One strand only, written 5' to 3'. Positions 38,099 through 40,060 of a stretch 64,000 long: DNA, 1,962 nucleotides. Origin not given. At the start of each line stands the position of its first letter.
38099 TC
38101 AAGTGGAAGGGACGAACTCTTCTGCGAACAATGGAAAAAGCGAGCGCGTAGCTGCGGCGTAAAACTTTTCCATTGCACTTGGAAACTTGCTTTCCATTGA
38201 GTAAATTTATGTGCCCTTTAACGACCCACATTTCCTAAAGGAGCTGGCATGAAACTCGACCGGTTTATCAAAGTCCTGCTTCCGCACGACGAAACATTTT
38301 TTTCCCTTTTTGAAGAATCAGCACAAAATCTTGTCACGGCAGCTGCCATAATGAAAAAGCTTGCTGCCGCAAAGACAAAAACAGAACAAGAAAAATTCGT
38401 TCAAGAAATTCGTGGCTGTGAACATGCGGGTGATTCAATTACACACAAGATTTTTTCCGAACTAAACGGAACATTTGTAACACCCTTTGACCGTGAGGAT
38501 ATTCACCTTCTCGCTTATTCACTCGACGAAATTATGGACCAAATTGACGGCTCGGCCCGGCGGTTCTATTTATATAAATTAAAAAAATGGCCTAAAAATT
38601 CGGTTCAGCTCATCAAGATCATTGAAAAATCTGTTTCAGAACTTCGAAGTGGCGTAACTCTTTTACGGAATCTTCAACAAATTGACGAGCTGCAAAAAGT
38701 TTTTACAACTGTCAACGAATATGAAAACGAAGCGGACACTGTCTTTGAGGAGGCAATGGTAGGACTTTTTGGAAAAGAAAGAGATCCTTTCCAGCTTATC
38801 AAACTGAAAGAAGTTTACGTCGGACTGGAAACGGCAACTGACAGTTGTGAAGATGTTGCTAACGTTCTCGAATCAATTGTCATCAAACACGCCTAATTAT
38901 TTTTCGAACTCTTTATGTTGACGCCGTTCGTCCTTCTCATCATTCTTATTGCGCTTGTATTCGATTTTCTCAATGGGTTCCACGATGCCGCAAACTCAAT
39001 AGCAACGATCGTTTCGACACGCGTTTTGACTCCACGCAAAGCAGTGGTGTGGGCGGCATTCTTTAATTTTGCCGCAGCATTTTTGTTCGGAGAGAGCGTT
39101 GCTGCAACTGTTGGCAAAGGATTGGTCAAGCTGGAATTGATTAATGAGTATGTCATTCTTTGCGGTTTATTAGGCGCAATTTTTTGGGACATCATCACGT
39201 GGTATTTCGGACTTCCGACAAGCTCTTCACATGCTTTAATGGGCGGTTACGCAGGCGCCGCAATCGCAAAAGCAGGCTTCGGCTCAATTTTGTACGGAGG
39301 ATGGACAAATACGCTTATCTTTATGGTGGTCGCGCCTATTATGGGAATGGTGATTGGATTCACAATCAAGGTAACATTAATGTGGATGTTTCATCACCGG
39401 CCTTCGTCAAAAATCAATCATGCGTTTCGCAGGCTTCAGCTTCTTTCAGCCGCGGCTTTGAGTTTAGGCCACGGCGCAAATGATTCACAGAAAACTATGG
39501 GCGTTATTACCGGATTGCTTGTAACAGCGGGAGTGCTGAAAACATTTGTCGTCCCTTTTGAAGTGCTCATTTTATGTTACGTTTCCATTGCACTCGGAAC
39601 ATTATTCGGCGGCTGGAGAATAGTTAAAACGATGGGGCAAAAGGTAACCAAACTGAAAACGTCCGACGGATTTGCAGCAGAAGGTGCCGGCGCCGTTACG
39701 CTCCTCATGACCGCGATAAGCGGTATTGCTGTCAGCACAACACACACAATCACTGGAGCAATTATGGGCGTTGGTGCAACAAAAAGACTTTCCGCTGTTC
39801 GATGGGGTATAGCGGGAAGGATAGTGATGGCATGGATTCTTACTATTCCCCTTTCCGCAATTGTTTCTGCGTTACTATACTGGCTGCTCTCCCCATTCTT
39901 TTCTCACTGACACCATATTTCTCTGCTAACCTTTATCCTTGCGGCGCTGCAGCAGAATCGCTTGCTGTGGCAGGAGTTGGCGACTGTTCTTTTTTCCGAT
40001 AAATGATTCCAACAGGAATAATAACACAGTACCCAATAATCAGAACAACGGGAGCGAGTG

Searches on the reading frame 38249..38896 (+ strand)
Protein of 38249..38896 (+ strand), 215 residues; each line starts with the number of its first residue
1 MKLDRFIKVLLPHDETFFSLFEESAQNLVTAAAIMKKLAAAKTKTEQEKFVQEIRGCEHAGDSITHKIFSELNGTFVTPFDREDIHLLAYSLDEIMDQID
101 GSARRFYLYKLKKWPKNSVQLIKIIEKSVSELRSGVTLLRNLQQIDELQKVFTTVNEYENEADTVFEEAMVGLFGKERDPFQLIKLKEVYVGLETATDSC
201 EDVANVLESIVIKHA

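Call 8: search_protein_families(library=pfam, proteins=[window:38249-38896:+])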
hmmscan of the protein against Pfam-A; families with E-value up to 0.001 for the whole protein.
window:38249-38896:+ (215 aa): 1 family
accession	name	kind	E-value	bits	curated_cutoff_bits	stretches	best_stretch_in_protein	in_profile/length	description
PF01865.21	PhoU_div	-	3.5e-21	76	24.4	1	16-212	12-213/214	Protein of unknown function DUF47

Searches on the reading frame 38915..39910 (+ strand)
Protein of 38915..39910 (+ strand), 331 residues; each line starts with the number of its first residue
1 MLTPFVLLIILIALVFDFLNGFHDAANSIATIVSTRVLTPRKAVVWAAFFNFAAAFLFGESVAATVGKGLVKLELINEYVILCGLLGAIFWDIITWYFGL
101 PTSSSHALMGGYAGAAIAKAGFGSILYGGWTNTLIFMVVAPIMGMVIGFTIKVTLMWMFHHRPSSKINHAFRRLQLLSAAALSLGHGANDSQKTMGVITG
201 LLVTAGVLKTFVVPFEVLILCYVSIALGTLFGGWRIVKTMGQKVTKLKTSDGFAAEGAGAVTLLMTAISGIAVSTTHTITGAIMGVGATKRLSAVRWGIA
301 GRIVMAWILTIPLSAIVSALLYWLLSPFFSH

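Call 8: search_protein_families(library=pfam, proteins=[window:38915-39910:+])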
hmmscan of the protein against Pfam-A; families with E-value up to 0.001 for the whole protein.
window:38915-39910:+ (331 aa): 1 family
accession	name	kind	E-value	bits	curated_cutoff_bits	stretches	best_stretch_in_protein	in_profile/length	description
PF01384.25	PHO4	-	3.6e-92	309.4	33.7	1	20-318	1-350/350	Phosphate transporter family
